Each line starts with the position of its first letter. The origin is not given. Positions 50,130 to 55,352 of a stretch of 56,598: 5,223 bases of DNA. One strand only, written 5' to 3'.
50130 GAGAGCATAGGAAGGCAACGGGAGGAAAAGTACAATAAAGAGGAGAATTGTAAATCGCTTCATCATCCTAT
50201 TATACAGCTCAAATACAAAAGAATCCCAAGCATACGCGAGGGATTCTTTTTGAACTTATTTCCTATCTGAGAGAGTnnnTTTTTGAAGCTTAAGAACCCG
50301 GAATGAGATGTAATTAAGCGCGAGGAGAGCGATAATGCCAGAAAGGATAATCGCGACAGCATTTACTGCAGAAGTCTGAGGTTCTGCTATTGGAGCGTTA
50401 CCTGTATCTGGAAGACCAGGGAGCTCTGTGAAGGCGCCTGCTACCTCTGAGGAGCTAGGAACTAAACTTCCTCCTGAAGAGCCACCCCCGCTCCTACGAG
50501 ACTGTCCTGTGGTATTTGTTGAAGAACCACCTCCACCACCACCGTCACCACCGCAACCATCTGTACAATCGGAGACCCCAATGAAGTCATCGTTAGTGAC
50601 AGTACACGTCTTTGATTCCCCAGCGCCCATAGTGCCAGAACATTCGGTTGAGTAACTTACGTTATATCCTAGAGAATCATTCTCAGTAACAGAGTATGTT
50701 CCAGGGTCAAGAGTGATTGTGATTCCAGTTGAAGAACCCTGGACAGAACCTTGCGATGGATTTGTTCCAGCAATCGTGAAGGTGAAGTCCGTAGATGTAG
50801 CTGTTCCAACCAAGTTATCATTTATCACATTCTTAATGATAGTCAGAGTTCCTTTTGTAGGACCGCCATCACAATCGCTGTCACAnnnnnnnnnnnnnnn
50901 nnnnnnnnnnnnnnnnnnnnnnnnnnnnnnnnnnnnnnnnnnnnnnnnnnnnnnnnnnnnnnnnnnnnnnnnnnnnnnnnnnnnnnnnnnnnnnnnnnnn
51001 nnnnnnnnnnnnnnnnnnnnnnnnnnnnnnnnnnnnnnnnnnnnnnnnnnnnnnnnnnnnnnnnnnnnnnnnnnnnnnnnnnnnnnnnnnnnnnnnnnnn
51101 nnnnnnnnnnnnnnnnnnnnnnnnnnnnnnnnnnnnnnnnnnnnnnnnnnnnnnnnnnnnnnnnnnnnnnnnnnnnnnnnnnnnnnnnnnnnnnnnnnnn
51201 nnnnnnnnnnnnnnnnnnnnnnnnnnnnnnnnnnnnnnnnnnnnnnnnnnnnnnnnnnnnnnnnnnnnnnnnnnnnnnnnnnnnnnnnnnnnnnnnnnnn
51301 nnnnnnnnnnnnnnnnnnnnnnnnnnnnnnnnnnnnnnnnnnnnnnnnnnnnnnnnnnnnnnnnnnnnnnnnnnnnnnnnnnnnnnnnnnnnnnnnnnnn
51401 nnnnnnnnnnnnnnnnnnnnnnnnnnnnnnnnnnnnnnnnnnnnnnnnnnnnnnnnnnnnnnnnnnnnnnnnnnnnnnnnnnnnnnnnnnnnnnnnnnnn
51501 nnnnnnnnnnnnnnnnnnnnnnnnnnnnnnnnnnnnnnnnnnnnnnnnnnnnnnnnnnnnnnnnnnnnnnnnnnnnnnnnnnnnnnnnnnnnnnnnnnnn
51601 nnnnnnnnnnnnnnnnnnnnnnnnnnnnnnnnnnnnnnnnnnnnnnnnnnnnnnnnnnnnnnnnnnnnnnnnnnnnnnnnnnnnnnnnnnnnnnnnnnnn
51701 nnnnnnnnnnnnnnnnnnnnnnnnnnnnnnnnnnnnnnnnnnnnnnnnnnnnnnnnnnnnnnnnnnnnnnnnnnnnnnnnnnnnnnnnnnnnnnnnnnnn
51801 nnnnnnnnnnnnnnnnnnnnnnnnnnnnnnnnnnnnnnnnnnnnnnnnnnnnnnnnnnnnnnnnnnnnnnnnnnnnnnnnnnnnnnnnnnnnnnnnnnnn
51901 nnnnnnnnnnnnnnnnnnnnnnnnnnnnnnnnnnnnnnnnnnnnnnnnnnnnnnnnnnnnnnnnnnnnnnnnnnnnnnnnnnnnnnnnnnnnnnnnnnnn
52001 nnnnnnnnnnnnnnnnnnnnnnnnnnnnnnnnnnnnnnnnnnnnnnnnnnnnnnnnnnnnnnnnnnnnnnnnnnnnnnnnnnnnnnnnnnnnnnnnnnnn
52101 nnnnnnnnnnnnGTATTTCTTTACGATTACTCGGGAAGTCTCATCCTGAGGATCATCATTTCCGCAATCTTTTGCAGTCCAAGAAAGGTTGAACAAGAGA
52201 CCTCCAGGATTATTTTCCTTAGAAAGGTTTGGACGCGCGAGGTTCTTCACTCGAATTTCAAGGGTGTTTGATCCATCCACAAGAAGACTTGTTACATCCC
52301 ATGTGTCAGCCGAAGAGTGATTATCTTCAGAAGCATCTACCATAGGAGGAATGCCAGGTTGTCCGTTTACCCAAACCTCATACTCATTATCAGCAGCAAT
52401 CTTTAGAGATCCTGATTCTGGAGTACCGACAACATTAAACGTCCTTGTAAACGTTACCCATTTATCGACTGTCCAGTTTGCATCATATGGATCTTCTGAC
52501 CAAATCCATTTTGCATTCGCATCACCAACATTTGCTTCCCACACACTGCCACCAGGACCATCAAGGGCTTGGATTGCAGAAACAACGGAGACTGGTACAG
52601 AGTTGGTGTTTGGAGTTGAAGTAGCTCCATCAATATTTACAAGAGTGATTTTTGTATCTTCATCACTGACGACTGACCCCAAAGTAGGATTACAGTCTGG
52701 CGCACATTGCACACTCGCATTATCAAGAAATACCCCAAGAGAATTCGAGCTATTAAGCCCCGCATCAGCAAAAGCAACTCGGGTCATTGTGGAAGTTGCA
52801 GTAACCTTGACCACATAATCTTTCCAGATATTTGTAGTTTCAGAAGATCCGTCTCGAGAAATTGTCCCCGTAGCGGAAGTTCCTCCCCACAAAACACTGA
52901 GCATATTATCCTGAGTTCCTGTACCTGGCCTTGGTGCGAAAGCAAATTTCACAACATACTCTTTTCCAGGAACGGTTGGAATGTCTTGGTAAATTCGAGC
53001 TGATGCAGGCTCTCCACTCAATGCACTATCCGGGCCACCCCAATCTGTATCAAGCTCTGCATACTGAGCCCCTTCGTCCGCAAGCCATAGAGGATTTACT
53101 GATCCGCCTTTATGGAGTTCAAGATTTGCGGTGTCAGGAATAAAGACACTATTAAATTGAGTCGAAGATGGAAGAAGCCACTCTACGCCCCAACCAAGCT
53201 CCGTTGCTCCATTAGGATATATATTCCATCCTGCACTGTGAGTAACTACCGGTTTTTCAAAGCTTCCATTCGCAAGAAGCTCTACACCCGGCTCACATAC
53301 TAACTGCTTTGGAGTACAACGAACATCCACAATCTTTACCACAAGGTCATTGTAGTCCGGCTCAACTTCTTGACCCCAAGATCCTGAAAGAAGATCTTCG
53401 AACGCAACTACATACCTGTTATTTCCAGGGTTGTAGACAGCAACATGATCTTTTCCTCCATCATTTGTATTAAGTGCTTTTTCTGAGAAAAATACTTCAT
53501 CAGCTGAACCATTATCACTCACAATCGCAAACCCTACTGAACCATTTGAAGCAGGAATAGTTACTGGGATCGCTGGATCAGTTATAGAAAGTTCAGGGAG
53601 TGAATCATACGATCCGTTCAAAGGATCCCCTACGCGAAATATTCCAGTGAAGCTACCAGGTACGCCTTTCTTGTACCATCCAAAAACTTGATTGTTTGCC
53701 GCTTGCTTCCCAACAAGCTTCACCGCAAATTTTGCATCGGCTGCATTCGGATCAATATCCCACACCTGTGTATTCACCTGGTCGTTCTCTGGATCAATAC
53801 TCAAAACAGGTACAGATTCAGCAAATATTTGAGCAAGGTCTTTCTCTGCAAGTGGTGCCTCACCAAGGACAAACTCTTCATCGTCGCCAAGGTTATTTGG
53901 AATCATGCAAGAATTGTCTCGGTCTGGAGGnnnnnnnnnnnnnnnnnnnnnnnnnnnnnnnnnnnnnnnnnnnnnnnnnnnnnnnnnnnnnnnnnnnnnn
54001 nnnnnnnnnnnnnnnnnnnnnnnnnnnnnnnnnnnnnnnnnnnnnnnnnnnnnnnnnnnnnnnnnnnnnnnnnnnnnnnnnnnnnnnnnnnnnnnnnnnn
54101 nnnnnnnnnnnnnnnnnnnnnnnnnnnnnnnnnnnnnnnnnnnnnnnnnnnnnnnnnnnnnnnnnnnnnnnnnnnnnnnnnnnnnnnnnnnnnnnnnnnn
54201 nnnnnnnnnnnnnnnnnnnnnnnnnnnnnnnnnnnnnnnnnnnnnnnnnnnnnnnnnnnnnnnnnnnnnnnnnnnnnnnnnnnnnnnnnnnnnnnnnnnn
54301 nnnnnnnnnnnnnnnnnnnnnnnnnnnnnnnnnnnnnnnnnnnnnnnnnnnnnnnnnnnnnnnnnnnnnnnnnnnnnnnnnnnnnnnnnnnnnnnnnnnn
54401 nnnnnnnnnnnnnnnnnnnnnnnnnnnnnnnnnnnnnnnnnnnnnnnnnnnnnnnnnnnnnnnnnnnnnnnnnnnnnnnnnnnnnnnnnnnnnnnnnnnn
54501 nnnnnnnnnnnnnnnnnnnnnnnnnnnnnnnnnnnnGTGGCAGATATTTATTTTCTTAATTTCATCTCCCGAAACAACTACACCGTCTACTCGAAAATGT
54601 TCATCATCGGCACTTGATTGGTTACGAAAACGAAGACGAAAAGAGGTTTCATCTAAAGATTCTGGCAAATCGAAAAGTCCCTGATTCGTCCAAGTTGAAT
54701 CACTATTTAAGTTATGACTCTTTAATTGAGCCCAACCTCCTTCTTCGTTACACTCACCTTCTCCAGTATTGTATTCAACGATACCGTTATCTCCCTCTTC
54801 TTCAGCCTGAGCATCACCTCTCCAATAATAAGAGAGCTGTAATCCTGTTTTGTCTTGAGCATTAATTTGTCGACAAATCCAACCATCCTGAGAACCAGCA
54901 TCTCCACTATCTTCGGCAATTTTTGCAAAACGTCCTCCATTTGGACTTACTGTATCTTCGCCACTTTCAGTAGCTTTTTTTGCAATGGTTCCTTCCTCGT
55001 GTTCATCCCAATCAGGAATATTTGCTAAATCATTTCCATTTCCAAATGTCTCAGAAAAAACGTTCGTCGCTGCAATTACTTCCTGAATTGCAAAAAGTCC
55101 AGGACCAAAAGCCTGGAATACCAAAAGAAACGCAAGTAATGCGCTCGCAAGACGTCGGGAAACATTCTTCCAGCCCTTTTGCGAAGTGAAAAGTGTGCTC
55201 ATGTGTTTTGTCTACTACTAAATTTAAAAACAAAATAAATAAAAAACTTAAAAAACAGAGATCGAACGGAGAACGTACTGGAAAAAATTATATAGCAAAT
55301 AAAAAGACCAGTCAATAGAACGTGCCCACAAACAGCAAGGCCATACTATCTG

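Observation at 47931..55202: Gram-positive-type surface locus: sortase, 1641-aa LPxTG adhesin-like giant protein and two CAP/SCP-domain proteins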

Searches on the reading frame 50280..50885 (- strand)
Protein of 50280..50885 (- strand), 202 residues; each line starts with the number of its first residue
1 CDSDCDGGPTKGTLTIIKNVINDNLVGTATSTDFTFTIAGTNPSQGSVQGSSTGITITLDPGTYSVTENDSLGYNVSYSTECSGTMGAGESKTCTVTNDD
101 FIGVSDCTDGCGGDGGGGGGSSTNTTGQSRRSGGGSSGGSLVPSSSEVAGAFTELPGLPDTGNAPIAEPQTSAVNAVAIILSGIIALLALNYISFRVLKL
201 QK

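Call 31: search_protein_families(library=pfam, proteins=[window:50280-50885:-], max_evalue=1)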
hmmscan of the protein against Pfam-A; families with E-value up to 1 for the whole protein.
window:50280-50885:- (202 aa): 2 families
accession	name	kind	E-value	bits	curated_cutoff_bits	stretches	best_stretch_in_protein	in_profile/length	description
PF19403.5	SpaA_2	-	7.8e-09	36.4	25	1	11-91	3-83/96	Prealbumin-like fold domain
PF24547.1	DUF7601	-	0.00012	23.1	27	1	63-99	76-115/116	Domain of unknown function (DUF7601)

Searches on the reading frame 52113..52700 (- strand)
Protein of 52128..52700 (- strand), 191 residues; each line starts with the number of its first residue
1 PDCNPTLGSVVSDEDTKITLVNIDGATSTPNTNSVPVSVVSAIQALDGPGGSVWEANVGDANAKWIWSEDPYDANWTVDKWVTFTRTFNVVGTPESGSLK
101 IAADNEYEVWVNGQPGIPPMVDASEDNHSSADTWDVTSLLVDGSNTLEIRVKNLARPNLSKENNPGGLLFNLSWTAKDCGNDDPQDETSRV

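Call 31: search_protein_families(library=pfam, proteins=[window:52128-52700:-], max_evalue=1)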
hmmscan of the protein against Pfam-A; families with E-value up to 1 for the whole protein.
window:52128-52700:- (191 aa): 3 families
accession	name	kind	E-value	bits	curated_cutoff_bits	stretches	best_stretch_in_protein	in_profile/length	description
PF08531.16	Bac_rhamnosid_N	-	0.0038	17.5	25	1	98-151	7-63/172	Alpha-L-rhamnosidase N-terminal domain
PF11824.13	DUF3344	-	0.011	15.8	27.2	1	99-151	208-259/275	Protein of unknown function (DUF3344)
PF22666.2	Glyco_hydro_2_N2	-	0.037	14.5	27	1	72-166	40-132/167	Glycosyl hydrolase 2 galactose-binding domain-like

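Call 73: predict_structure(alignment_id=A7)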
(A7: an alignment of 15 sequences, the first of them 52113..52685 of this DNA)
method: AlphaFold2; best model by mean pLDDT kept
length: 191 residues; sequences in the alignment: 15
mean_pLDDT: 80.8   pTM: 0.77
mean pLDDT of the five models: 80.8, 79.5, 77.7, 76.2, 71.6
residues with pLDDT >= 90: 81; 70-90: 59; 50-70: 47; < 50: 4
segments of 3 or more residues with pLDDT < 50: none
pLDDT, mean of each block of 10 residues (from residue 1): 94 89 87 57 60 92 74 88 95 92 85 75 84 95 90 68 94 66 54 54
secondary structure, 60 per line:
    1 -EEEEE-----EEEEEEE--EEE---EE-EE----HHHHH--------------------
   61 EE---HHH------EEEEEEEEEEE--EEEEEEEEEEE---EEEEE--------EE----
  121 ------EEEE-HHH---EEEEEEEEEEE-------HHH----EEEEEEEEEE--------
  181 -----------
elements in order: E2-6 E12-18 E21-23 H36-40 E75-85 E88-98 E102-106 E127-130 E138-148 E163-172

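Call 75: fold_search(model_id=the predicted structure, library=pdb)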
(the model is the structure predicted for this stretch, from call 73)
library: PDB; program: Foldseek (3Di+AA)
matches with E <= 10: 1650; with E <= 0.001: 73
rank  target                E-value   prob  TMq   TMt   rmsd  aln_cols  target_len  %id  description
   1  6gsz_A                2.2e-05  1.00  0.48  0.12  21.1       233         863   17  Crystal structure of native alfa-L-rhamnosidase from Aspergillus terreus (released 2018-11-14)
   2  7kmp                  3.6e-05  1.00  0.33  0.09  11.1       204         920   11  Crystal structure of the GH31 alpha-xylosidase (Xac1773) from Xanthomonas citri (released 2021-05-26)
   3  7knc                  6.0e-05  0.99  0.30  0.08  17.8       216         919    9  Crystal structure of the GH31 alpha-xylosidase (Xac1773) from Xanthomonas citri (released 2021-05-26)
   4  2w1w_A                1.0e-04  1.00  0.38  0.51   6.6       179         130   13  Native structure of a family 35 carbohydrate binding module from Clostridium thermocellum (released 2009-01-20)
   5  3w5n                  1.3e-04  1.00  0.45  0.09   2.6       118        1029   23  Crystal Structure of Streptomyces avermitilis alpha-L-rhamnosidase complexed with L-rhamnose (released 2013-03-20)
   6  6d8k_D                1.3e-04  1.00  0.43  0.24  14.8       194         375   14  Bacteroides multiple species beta-glucuronidase (released 2018-10-17)
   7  3w5m                  1.4e-04  1.00  0.48  0.10   4.6       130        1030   22  Crystal Structure of Streptomyces avermitilis alpha-L-rhamnosidase (released 2013-03-20)
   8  6i60_A                1.6e-04  1.00  0.38  0.09  19.7       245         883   11  Structure of alpha-L-rhamnosidase from Dictyoglumus thermophilum (released 2019-02-06)
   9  6etz                  1.7e-04  1.00  0.44  0.10  10.3       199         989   16  Cold-adapted beta-D-galactosidase from Arthrobacter sp. 32cB (released 2018-01-10)
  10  6i60_B                1.7e-04  1.00  0.38  0.09  20.1       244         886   12  Structure of alpha-L-rhamnosidase from Dictyoglumus thermophilum (released 2019-02-06)
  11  3dec                  1.9e-04  1.00  0.44  0.10  11.2       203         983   18  Crystal structure of a glycosyl hydrolases family 2 protein from Bacteroides thetaiotaomicron (released 2008-06-17)
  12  6mvf_A                2.2e-04  1.00  0.42  0.15   9.0       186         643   17  Crystal structure of FMN-binding beta-glucuronidase from Facaelibacterium prausnitzii L2-6 (released 2019-01-30)
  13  1yq2_A                2.2e-04  1.00  0.41  0.09  13.6       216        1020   17  beta-galactosidase from Arthrobacter sp. C2-2 (isoenzyme C2-2-1) (released 2005-10-04)
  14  2vjx_B                2.3e-04  1.00  0.37  0.10   8.4       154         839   16  Structural and biochemical evidence for a boat-like transition state in beta-mannosidases (released 2008-04-01)
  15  6q2f                  2.3e-04  1.00  0.39  0.09   7.6       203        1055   16  Structure of Rhamnosidase from Novosphingobium sp. PP1Y (released 2019-11-27)
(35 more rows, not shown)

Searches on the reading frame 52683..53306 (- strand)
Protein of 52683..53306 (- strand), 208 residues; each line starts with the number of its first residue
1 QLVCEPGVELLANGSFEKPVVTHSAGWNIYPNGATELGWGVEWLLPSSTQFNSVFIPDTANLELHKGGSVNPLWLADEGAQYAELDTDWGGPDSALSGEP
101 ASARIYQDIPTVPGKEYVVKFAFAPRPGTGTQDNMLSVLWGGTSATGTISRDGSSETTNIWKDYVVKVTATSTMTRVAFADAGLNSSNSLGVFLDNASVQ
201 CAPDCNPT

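Call 31: search_protein_families(library=pfam, proteins=[window:52683-53306:-], max_evalue=1)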
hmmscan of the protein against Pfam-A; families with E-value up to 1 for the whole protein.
window:52683-53306:- (208 aa): 1 family
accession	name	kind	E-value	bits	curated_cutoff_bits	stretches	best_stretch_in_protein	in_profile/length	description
PF04862.18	DUF642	-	7.3e-08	32.8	27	1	101-199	64-156/157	Protein of unknown function (DUF642)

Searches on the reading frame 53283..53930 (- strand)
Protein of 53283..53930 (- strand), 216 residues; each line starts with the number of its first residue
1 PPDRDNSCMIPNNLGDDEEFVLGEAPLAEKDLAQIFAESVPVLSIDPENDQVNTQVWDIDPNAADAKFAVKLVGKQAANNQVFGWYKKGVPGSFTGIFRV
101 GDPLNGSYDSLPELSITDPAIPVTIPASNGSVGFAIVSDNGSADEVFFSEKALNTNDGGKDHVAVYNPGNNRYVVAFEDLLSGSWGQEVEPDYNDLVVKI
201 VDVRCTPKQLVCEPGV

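Call 31: search_protein_families(library=pfam, proteins=[window:53283-53930:-], max_evalue=1)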
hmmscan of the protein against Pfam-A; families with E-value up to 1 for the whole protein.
window:53283-53930:- (216 aa): 1 family
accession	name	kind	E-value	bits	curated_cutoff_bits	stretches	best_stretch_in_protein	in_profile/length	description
PF13448.11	DUF4114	-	2.7e-07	31.9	27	1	129-200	14-82/85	Domain of unknown function (DUF4114)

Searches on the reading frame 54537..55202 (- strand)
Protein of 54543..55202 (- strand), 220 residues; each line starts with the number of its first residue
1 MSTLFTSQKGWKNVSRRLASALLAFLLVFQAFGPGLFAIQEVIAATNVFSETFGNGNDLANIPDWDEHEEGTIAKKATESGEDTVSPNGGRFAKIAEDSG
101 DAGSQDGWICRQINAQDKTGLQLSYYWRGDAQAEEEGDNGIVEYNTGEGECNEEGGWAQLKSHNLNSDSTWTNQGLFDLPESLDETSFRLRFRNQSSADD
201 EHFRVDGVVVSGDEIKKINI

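Call 31: search_protein_families(library=pfam, proteins=[window:54543-55202:-], max_evalue=1)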
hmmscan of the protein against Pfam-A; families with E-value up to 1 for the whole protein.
window:54543-55202:- (220 aa): 0 families

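Call 57: predict_structure(alignment_id=A5)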
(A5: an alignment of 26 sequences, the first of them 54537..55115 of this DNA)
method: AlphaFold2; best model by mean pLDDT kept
length: 193 residues; sequences in the alignment: 26
mean_pLDDT: 91.9   pTM: 0.86
mean pLDDT of the five models: 91.9, 91.2, 90.8, 90.0, 87.3
residues with pLDDT >= 90: 146; 70-90: 36; 50-70: 11; < 50: 0
segments of 3 or more residues with pLDDT < 50: none
pLDDT, mean of each block of 10 residues (from residue 1): 67 87 97 96 96 96 91 74 97 98 89 96 95 93 97 98 94 96 92 82
secondary structure, 60 per line:
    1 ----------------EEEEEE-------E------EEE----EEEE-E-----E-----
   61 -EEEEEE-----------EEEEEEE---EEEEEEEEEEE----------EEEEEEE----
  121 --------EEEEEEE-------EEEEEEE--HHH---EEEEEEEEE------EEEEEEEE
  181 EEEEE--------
elements in order: E17-22 E37-39 E44-47 E62-67 E79-85 E89-99 E110-116 E129-135 E143-149 E158-166 E173-185

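Call 59: fold_search(model_id=the predicted structure, library=pdb)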
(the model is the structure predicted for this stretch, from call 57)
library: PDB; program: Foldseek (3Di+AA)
matches with E <= 10: 1596; with E <= 0.001: 111
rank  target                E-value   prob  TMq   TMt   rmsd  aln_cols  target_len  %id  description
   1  3m1h_C                7.0e-07  1.00  0.56  0.63   5.4       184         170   15  Crystal Structure Analysis of the K3 Cleaved Adhesin Domain of Lys-gingipain (Kgp) from Porphyromonas gingivalis w83 (released 2011-03-23)
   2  3nru_J                4.0e-06  1.00  0.52  0.60   6.2       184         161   11  Ligand binding domain of EPHA7 (released 2010-12-08)
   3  3m1h_D                5.8e-06  1.00  0.52  0.57   6.1       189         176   14  Crystal Structure Analysis of the K3 Cleaved Adhesin Domain of Lys-gingipain (Kgp) from Porphyromonas gingivalis w83 (released 2011-03-23)
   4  3nru_G                6.1e-06  1.00  0.52  0.61   6.1       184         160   11  Ligand binding domain of EPHA7 (released 2010-12-08)
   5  7uae_A                7.5e-06  1.00  0.60  0.24   4.4       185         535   14  Human meprin alpha (active state) (released 2022-11-02)
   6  7uab_E                8.8e-06  1.00  0.53  0.21   6.4       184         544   14  Human pro-meprin alpha (zymogen state) (released 2022-11-02)
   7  4gwm_B                9.8e-06  1.00  0.51  0.21   6.4       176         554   18  Crystal structure of human promeprin beta (released 2012-09-19)
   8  8tv5_C                1.1e-05  1.00  0.50  0.35   6.5       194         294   10  Structure of the EphA2 LBDCRD bound to FabS1CE_L1 in a 2:1 (EphA2 to Fab) ratio (released 2024-09-11)
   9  3nru_K                1.2e-05  1.00  0.51  0.61   6.3       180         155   12  Ligand binding domain of EPHA7 (released 2010-12-08)
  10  3nru_B                1.2e-05  1.00  0.51  0.60   6.1       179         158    8  Ligand binding domain of EPHA7 (released 2010-12-08)
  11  3nru_H                1.2e-05  1.00  0.50  0.59   6.2       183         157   12  Ligand binding domain of EPHA7 (released 2010-12-08)
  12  3m1h_A                1.3e-05  1.00  0.54  0.59   5.5       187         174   14  Crystal Structure Analysis of the K3 Cleaved Adhesin Domain of Lys-gingipain (Kgp) from Porphyromonas gingivalis w83 (released 2011-03-23)
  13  8xmz_A                1.5e-05  1.00  0.50  0.67   3.7       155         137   12  Crystal structure of a novel porphyran-binding carbohydrate binding module (released 2024-01-17)
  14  2zex_A                2.2e-05  1.00  0.52  0.65   5.5       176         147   18  Family 16 carbohydrate binding module (released 2008-03-04)
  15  3km5_A                2.2e-05  1.00  0.55  0.58   5.3       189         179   15  Crystal Structure Analysis of the K2 Cleaved Adhesin Domain of Lys-gingipain (Kgp) (released 2010-03-31)
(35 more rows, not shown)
